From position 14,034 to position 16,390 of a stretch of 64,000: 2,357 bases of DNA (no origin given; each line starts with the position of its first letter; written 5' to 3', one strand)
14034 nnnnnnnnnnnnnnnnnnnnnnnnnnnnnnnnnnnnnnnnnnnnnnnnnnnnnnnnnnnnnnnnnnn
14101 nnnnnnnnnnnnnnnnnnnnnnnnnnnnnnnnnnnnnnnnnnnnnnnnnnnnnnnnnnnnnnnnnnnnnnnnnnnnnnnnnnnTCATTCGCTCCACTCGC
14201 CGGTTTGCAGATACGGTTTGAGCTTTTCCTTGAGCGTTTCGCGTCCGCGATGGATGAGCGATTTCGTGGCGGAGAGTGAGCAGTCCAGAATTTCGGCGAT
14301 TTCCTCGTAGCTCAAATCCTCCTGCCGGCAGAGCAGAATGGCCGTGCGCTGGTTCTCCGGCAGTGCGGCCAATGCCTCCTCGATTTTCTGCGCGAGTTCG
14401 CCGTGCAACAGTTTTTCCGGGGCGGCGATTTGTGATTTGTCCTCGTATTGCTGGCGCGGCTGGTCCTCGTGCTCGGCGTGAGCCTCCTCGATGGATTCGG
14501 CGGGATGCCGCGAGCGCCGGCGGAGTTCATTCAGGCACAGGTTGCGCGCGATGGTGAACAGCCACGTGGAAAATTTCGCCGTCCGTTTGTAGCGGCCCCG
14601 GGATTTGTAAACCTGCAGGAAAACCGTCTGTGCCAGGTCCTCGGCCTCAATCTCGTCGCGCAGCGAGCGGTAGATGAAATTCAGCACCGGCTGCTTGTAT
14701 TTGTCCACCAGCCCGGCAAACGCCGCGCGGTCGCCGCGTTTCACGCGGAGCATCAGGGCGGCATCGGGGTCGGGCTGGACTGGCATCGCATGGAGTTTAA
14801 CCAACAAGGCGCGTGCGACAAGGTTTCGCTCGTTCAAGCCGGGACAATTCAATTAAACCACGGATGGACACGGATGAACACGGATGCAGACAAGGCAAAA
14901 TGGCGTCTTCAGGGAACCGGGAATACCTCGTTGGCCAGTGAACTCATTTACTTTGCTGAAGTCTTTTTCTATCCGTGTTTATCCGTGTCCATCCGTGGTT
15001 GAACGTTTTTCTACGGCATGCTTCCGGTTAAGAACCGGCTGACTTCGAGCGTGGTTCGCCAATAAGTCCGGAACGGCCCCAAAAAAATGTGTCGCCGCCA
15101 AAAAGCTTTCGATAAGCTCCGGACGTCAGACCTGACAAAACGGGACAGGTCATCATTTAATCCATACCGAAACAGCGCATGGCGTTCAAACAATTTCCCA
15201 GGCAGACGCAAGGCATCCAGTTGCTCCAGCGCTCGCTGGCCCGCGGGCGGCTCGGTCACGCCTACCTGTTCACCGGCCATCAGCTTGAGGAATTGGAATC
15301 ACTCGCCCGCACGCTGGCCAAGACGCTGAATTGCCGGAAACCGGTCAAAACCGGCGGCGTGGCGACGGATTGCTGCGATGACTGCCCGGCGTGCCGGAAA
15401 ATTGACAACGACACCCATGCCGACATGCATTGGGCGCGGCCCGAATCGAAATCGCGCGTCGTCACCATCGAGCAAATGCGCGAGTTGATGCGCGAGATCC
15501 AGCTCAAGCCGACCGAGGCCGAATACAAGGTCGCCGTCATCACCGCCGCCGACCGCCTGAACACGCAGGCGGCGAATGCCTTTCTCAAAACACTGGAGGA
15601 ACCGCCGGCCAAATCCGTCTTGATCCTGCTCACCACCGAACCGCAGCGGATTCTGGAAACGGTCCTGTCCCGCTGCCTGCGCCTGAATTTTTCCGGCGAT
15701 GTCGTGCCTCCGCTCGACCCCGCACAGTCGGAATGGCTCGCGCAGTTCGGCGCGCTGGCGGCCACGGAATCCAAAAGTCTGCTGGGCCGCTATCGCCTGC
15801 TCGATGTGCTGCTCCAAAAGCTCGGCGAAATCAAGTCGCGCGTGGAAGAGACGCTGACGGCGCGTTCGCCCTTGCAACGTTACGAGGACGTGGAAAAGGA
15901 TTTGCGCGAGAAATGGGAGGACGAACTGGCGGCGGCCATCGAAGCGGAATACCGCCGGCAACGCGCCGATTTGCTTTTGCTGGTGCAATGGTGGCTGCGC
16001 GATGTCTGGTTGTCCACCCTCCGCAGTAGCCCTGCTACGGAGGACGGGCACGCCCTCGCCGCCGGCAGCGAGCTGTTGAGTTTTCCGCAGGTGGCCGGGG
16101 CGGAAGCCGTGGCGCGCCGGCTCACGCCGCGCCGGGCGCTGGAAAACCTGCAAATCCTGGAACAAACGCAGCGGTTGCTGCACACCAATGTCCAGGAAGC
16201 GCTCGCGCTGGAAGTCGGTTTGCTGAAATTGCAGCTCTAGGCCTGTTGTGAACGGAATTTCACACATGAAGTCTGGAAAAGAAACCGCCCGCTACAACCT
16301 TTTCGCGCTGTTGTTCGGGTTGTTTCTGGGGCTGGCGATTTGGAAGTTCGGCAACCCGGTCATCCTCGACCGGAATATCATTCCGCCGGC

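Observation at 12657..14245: Three copies of the last ~60 bp of an ECF sigma gene separate two small accessory cassettes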

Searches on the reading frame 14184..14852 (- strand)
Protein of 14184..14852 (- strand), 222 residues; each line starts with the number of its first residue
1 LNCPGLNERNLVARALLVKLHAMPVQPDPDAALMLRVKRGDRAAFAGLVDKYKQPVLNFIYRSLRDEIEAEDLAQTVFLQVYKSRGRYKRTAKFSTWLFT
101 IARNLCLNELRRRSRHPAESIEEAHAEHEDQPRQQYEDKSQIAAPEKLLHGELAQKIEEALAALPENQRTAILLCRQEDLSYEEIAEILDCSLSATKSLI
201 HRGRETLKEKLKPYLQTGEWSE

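Call 9: search_protein_families(library=pfam, proteins=[window:14184-14852:-], max_evalue=0.01)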
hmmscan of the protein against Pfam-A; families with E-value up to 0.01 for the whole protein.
window:14184-14852:- (222 aa): 8 families
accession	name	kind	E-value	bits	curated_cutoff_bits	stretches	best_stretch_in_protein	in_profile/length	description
PF04542.20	Sigma70_r2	-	4.5e-20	71.7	24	1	48-115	1-70/71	Sigma-70 region 2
PF08281.18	Sigma70_r4_2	-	1.2e-18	66.9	25.7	1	155-207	2-54/54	Sigma-70, region 4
PF04545.22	Sigma70_r4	-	7.3e-12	45.1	24.1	1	160-209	1-50/50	Sigma-70, region 4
PF07638.17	Sigma70_ECF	-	3e-06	27.7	21.1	1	33-211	7-183/185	ECF sigma factor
PF13384.12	HTH_23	-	0.00017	21.7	24.6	1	169-202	7-40/50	Homeodomain-like domain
PF22233.2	PhyR_sigma-like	-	0.00029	21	27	1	161-201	1-41/50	Response regulator PhyR, sigma-like domain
PF08280.17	HTH_Mga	-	0.0057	17.1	23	0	172-211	13-51/59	M protein trans-acting positive regulator (MGA) HTH domain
PF04297.20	UPF0122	-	0.009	16.7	22.7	0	164-208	18-62/101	Putative helix-turn-helix protein, YlxM / p13 like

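Call 10: find_encoding_contigs(protein=window:14184-14786:-, flank=10000, max_places=10)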
Protein window:14184-14786:- (200 aa): no gene with exactly this product is on record in the collection.

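Call 12: find_homologous_proteins(query=window:14187-14786:-, max_evalue=1e-20)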
Query window:14187-14786:- (200 aa): 7807 proteins with E <= 1e-20 among 8000 candidates; the best 120 are listed.
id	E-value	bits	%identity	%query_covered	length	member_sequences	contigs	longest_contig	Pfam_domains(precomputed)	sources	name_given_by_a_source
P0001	2.2e-117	408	92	100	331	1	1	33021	PF04545.23,PF04542.21,PF08281.19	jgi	jgi:RNA polymerase sigma-70 factor (ECF subfamily)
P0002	3.7e-117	407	91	100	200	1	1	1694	PF07638.18,PF04545.23,PF04542.21,PF08281.19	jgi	jgi:RNA polymerase sigma-70 factor (ECF subfamily)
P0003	6.2e-117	406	92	100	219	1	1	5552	PF04545.23,PF04542.21,PF08281.19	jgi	jgi:RNA polymerase sigma-70 factor, ECF subfamily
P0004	8.4e-117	406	91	100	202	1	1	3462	PF07638.18,PF04545.23,PF04542.21,PF08281.19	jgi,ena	-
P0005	1.2e-116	405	91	100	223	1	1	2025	PF04545.23,PF04542.21,PF08281.19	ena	-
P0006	1.3e-116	405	92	100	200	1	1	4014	PF04545.23,PF04542.21,PF08281.19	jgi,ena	-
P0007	1.5e-116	405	93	100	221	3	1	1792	PF04545.23,PF04542.21,PF08281.19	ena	-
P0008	6.1e-116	403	92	100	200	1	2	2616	PF07638.18,PF04545.23,PF04542.21,PF08281.19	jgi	jgi:RNA polymerase sigma-70 factor (ECF subfamily)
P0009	7.2e-116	403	91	100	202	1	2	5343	PF07638.18,PF04545.23,PF04542.21,PF08281.19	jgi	jgi:RNA polymerase sigma-70 factor (ECF subfamily)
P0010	9.5e-116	402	90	100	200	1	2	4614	PF04545.23,PF04542.21,PF08281.19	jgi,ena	jgi:RNA polymerase sigma-70 factor (ECF subfamily)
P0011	1.0e-115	402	91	99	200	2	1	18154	PF04545.23,PF04542.21,PF08281.19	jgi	jgi:RNA polymerase sigma-70 factor (ECF subfamily)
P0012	1.4e-115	402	92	100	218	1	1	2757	PF07638.18,PF04545.23,PF04542.21,PF08281.19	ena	-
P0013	2.1e-115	401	93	100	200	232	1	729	PF07638.18,PF04545.23,PF04542.21,PF08281.19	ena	-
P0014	2.2e-115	401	92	100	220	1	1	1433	PF07638.18,PF04545.23,PF04542.21,PF08281.19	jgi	-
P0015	3.8e-115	400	93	100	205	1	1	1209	PF07638.18,PF04545.23,PF04542.21,PF08281.19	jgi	jgi:RNA polymerase sigma-70 factor (ECF subfamily)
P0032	3.4e-114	397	90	99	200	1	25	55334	PF07638.18,PF04545.23,PF04542.21,PF08281.19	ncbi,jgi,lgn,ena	jgi:RNA polymerase sigma-70 factor (ECF subfamily)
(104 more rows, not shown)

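Call 13: find_related_loci(query=window:14187-14786:-, collection=genome_contigs, flank=8000)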
Query window:14187-14786:- (200 aa) in genome_contigs; peptide patterns used: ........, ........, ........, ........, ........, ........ (x = any residue, [..] = any of these).
599 stretches matched a pattern (row limit reached: there are more); 561 encode a relative of the query (tblastn E <= 1e-3); the best 80 are kept; 80 distinct loci.
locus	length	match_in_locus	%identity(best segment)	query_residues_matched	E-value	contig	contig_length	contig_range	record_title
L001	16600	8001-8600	96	1-200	4e-129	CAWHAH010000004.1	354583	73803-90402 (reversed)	MAG: uncultured Verrucomicrobiae bacterium isolate MFD01231.bin.2.53 genome assembly, contig: contig_12304, whole genome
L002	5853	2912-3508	87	1-199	1e-117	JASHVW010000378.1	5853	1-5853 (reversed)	MAG: Verrucomicrobiia bacterium isolate JOPF215 JOPF_AWAY_contig_1269960, whole genome shotgun sequence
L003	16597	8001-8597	87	1-199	3e-117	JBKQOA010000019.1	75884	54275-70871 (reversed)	MAG: Limisphaerales bacterium isolate LASCr2D2E2F__bin_97 LASCr2D2E2F_000000039391, whole genome shotgun sequence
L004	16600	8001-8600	87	1-200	5e-117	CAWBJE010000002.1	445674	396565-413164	MAG: uncultured Verrucomicrobiae bacterium isolate MFD05512.bin.2.123 genome assembly, contig: contig_12222, whole genom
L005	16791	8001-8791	87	1-199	5e-117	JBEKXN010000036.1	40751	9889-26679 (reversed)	MAG: Verrucomicrobiota bacterium isolate SPRUCE 652 SPRUCE_652_36, whole genome shotgun sequence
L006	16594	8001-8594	86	1-198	2e-116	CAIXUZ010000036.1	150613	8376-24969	MAG: uncultured Verrucomicrobia subdivision 3 bacterium isolate MJ-time_bin-1719 genome assembly, contig: bin-1719:36/82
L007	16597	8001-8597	86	1-199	5e-116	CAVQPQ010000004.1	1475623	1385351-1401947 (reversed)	MAG: uncultured Verrucomicrobiae bacterium isolate MFD01231.bin.1.54 genome assembly, contig: contig_4024, whole genome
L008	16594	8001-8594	86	1-198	4e-116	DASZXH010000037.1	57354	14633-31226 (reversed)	MAG TPA_asm: Verrucomicrobiia bacterium isolate SMAG_U6178 k141_770070, whole genome shotgun sequence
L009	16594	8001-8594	86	1-198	1e-115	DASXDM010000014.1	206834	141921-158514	MAG TPA_asm: Verrucomicrobiia bacterium isolate SMAG_U5086 k141_1665077, whole genome shotgun sequence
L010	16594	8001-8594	85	1-198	3e-114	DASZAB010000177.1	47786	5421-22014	MAG TPA_asm: Verrucomicrobiia bacterium isolate SMAG_U6377 k141_218286, whole genome shotgun sequence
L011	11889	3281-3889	85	1-200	7e-114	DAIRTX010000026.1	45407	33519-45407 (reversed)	MAG TPA_asm: Verrucomicrobiota bacterium isolate CTOTU10862 NODE_103_length_45407_cov_9.602884, whole genome shotgun seq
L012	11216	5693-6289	84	1-199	1e-113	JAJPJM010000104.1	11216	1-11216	MAG: Verrucomicrobia bacterium isolate Centralia_MAG_483 k107_13565383, whole genome shotgun sequence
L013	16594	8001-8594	84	1-198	3e-113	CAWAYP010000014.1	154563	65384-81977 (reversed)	MAG: uncultured Verrucomicrobiae bacterium isolate MFD05580.bin.1.99 genome assembly, contig: contig_50009, whole genome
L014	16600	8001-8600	83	1-200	2e-113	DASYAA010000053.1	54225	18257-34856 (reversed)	MAG TPA_asm: Verrucomicrobiia bacterium isolate SMAG_U4867 k141_36646, whole genome shotgun sequence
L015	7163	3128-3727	84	1-200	2e-113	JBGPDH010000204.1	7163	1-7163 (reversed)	MAG: Verrucomicrobiia bacterium isolate OBJ_0618_050_29 k141_5959784_length_7163_cov_9.0000, whole genome shotgun sequen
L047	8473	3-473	96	44-200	4e-98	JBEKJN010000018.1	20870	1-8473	MAG: Verrucomicrobiota bacterium isolate SPRUCE 324 SPRUCE_324_18, whole genome shotgun sequence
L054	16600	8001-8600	73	1-200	4e-95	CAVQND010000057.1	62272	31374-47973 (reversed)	MAG: uncultured bacterium isolate MFD03726.bin.2.4 genome assembly, contig: contig_25563, whole genome shotgun sequence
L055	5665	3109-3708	70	1-200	4e-94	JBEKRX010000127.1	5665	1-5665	MAG: Verrucomicrobiota bacterium isolate SPRUCE 520 SPRUCE_520_127, whole genome shotgun sequence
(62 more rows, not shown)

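Call 21: find_encoding_contigs(protein=P0032, flank=8000, max_places=10)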
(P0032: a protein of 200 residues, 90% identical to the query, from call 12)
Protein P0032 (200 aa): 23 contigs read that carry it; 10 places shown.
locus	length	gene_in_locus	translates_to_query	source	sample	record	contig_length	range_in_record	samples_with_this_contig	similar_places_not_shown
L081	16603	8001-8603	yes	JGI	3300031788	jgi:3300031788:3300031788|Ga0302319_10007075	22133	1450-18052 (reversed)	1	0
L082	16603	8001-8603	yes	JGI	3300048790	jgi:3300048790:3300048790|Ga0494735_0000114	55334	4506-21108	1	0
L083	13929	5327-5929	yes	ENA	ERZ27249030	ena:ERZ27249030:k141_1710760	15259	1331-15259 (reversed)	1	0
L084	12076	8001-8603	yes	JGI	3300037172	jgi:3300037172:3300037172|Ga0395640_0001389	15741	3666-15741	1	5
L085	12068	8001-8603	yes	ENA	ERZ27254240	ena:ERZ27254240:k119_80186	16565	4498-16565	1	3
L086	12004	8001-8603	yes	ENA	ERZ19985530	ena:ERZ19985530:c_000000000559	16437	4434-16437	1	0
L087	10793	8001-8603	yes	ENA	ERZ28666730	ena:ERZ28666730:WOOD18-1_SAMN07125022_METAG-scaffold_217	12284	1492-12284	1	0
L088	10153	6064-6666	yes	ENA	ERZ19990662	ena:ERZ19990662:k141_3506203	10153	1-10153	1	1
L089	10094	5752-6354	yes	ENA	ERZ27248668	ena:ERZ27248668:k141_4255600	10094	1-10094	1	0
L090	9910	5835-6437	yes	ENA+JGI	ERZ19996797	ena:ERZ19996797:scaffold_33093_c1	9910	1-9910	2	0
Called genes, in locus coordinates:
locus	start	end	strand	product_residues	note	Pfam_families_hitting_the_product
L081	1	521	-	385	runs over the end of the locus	-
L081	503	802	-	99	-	-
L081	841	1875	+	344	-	PF00589:Phage_integrase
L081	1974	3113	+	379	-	PF13784:Fic_N, PF02661:Fic, PF13412:HTH_24 (weak)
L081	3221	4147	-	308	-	-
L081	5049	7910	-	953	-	PF08335:GlnD_UR_UTase, PF27444:GlnD_3rd, PF01842:ACT (faint), PF01966:HD, PF13291:ACT_4 (faint), PF22754:bHLH-TF_ACT-like_plant (faint), PF24931:ACT_ACR9_3rd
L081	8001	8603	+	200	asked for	PF07638:Sigma70_ECF (weak), PF04542:Sigma70_r2, PF08281:Sigma70_r4_2, PF04545:Sigma70_r4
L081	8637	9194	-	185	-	PF02643:DUF192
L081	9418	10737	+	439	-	PF04023:FeoA, PF03239:FTR1 (weak)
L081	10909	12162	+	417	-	PF00589:Phage_integrase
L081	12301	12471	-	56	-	-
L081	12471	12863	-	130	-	PF00665:rve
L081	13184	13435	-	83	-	-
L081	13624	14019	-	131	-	PF02656:DUF202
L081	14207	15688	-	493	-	PF16930:Porin_5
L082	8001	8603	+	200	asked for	PF07638:Sigma70_ECF (weak), PF04542:Sigma70_r2, PF08281:Sigma70_r4_2, PF04545:Sigma70_r4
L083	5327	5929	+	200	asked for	PF07638:Sigma70_ECF (weak), PF04542:Sigma70_r2, PF08281:Sigma70_r4_2, PF04545:Sigma70_r4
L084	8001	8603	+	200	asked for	PF07638:Sigma70_ECF (weak), PF04542:Sigma70_r2, PF08281:Sigma70_r4_2, PF04545:Sigma70_r4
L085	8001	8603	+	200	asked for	PF07638:Sigma70_ECF (weak), PF04542:Sigma70_r2, PF08281:Sigma70_r4_2, PF04545:Sigma70_r4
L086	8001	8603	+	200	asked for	PF07638:Sigma70_ECF (weak), PF04542:Sigma70_r2, PF08281:Sigma70_r4_2, PF04545:Sigma70_r4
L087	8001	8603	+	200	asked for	PF07638:Sigma70_ECF (weak), PF04542:Sigma70_r2, PF08281:Sigma70_r4_2, PF04545:Sigma70_r4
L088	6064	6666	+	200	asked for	PF07638:Sigma70_ECF (weak), PF04542:Sigma70_r2, PF08281:Sigma70_r4_2, PF04545:Sigma70_r4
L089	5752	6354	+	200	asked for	PF07638:Sigma70_ECF (weak), PF04542:Sigma70_r2, PF08281:Sigma70_r4_2, PF04545:Sigma70_r4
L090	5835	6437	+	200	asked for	PF07638:Sigma70_ECF (weak), PF04542:Sigma70_r2, PF08281:Sigma70_r4_2, PF04545:Sigma70_r4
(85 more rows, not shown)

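Call 22: find_encoding_contigs(protein=P0001, flank=8000, max_places=4)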
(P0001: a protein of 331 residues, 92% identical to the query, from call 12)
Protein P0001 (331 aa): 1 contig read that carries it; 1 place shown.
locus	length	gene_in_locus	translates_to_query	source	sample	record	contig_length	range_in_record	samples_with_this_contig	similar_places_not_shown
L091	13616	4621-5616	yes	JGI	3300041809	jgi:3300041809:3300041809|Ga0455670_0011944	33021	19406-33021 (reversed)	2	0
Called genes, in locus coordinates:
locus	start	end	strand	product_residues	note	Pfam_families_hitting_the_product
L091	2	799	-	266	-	?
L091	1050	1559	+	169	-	-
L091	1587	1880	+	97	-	-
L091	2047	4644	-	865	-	PF08335:GlnD_UR_UTase, PF27444:GlnD_3rd, PF01842:ACT (faint), PF01966:HD (faint), PF13291:ACT_4 (faint), PF22754:bHLH-TF_ACT-like_plant (faint), PF24931:ACT_ACR9_3rd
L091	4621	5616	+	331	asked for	PF04542:Sigma70_r2, PF04545:Sigma70_r4, PF08281:Sigma70_r4_2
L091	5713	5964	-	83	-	PF04325:DUF465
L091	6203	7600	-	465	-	PF01225:Mur_ligase, PF08245:Mur_ligase_M, PF02875:Mur_ligase_C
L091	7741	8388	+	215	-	-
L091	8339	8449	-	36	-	-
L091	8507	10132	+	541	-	PF03629:SASA (weak)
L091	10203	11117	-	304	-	PF00578:AhpC-TSA, PF08534:Redoxin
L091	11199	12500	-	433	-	PF14583:Pectate_lyase22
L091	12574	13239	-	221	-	PF00072:Response_reg, PF08279:HTH_11 (weak)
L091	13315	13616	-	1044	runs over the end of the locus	PF07494:Reg_prop (faint), PF00512:HisKA, PF02518:HATPase_c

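Call 23: search_protein_families(library=pfam, proteins=[L054:8801-9028:+, L054:9025-10128:+, L054:10125-11171:-, L047:485-2908:-, L047:5316-6296:-, L047:4042-4809:+, L011:3880-5331:+, L011:7204-7437:+, L011:7434-7775:+, L011:6620-6862:-], max_evalue=0.01)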
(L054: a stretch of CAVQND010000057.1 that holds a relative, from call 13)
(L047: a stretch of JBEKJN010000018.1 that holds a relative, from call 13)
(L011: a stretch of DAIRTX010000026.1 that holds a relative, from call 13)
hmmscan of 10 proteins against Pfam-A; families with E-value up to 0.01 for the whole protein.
L054:8801-9028:+ (75 aa): 6 families
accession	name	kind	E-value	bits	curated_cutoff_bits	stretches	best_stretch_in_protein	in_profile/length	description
PF01381.28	HTH_3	-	5.3e-14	52.4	23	1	13-65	1-53/55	Helix-turn-helix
PF13560.12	HTH_31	-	1.1e-11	45.4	27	1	8-65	1-59/64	Helix-turn-helix domain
PF13443.12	HTH_26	-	9.8e-06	26.2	22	1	12-64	1-54/63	Cro/C1-type HTH DNA-binding domain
PF12844.13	HTH_19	-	1.1e-05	25.7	30.2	1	11-71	2-62/64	Helix-turn-helix domain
PF13413.12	HTH_25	-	9.3e-05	22.6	24.6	1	13-45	2-34/62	Helix-turn-helix domain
PF13744.12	HTH_37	-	0.00062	20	27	1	7-45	17-55/80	Helix-turn-helix domain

L054:9025-10128:+ (367 aa): 0 families

L054:10125-11171:- (348 aa): 2 families
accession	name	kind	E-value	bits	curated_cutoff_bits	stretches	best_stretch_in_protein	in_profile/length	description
PF01555.25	N6_N4_Mtase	-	1.2e-41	143.5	26.7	1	72-295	1-221/221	DNA methylase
PF01170.24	UPF0020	-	0.00024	21.3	22.3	0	248-291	21-64/197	RMKL-like, methyltransferase domain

L047:485-2908:- (807 aa): 1 family
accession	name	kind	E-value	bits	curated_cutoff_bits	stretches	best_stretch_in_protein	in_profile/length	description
PF03160.20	Calx-beta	-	4.1e-17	62.7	27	1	550-659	6-116/119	Calx-beta domain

L047:5316-6296:- (326 aa): 1 family
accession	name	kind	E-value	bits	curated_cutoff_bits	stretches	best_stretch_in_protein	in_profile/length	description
PF05014.21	Nuc_deoxyrib_tr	-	0.0027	18.3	28.8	0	64-113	52-103/117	Nucleoside 2-deoxyribosyltransferase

L047:4042-4809:+ (255 aa): 1 family
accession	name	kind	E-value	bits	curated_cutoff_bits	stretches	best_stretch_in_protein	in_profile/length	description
PF01965.30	DJ-1_PfpI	-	4.9e-26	92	26.6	1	61-221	6-164/165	DJ-1/PfpI family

L011:3880-5331:+ (483 aa): 2 families
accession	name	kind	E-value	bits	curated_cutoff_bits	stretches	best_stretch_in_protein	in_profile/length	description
PF01120.23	Alpha_L_fucos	-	4.9e-93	312.7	25.2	1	57-381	8-345/345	Alpha-L-fucosidase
PF14871.12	GHL6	-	0.00016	22.3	35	1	136-219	2-79/132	Hypothetical glycosyl hydrolase 6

L011:7204-7437:+ (77 aa): 1 family
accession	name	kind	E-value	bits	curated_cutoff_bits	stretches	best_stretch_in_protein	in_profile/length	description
PF09720.15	Unstab_antitox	-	4.2e-11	43.2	23.3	1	14-66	1-53/54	Putative addiction module component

L011:7434-7775:+ (113 aa): 0 families

L011:6620-6862:- (80 aa): 1 family
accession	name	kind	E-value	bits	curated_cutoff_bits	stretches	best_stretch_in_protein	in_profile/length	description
PF19891.5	DUF6364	-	0.0006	20.7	27.3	1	12-78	9-69/70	Family of unknown function (DUF6364)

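Call 45: search_protein_families(library=pfam, proteins=[L011:7434-7772:+], max_evalue=0.01)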
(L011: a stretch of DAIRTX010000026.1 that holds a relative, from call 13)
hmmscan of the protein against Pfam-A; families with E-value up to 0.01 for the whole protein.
L011:7434-7772:+ (113 aa): 0 families

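Call 78: search_protein_families(library=ncbifam, proteins=[window:14184-14786:-], max_evalue=0.001)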
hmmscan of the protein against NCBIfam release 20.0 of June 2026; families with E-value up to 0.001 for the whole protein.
window:14184-14786:- (200 aa): 102 families (the best 25 are shown)
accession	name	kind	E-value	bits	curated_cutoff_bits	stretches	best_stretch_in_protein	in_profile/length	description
NF009166.1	PRK12513.1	equivalog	4.3e-44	150.5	206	1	6-190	7-187/193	RNA polymerase sigma factor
NF007223.0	PRK09641.1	equivalog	3.6e-43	147.6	209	1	12-190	9-185/187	RNA polymerase sigma factor SigW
NF004113.0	PRK05602.1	equivalog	1.5e-41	142.4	208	1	4-190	28-202/211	RNA polymerase sigma factor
TIGR02939.1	RpoE_Sigma70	equivalog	3.6e-41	141.3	236.15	1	7-193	6-190/190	RNA polymerase sigma factor RpoE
TIGR02948.1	SigW_bacill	equivalog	8.3e-37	127.1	243.1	1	13-190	10-185/187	RNA polymerase sigma factor SigW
NF008888.0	PRK11922.1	equivalog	7e-33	114.2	204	1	5-192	14-199/231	RNA polymerase sigma factor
TIGR02985.1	Sig70_bacteroi1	subfamily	9.4e-33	113.7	126.4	1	22-189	2-162/162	RNA polymerase sigma-70 factor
TIGR02937.1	sigma70-ECF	superfamily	5.2e-32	110.7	42.9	1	22-189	2-165/165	sigma-70 family RNA polymerase sigma factor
NF007225.0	PRK09643.1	equivalog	6.2e-32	110.9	190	1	5-195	11-188/204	RNA polymerase sigma factor SigM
NF009176.0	PRK12524.1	equivalog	6e-30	104.5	264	1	8-191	13-186/196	RNA polymerase sigma factor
NF058625.1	sigma_PG0214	equivalog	6.7e-30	104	130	1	21-191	4-163/170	GFO_1088 family ECF-type sigma factor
NF009190.0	PRK12538.1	equivalog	1e-29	103.9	303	1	6-190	48-220/233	RNA polymerase sigma factor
NF007229.0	PRK09647.1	equivalog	1.9e-29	102.5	265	1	21-192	44-205/220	RNA polymerase sigma factor SigE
NF009172.0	PRK12519.1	subfamily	6.8e-29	100.8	222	1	4-191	12-191/194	RNA polymerase sigma factor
NF009171.0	PRK12518.1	equivalog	1.1e-28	100.4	208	1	6-190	12-185/191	RNA polymerase sigma factor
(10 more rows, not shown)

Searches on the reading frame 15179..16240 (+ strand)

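Call 9: search_protein_families(library=pfam, proteins=[window:15179-16240:+], max_evalue=0.01)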
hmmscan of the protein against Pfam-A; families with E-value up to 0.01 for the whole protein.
window:15179-16240:+ (353 aa): 1 family
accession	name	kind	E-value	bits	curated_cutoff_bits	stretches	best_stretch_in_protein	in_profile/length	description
PF13177.12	DNA_pol3_delta2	-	1.2e-48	165.6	27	1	9-172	2-158/161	DNA polymerase III, delta subunit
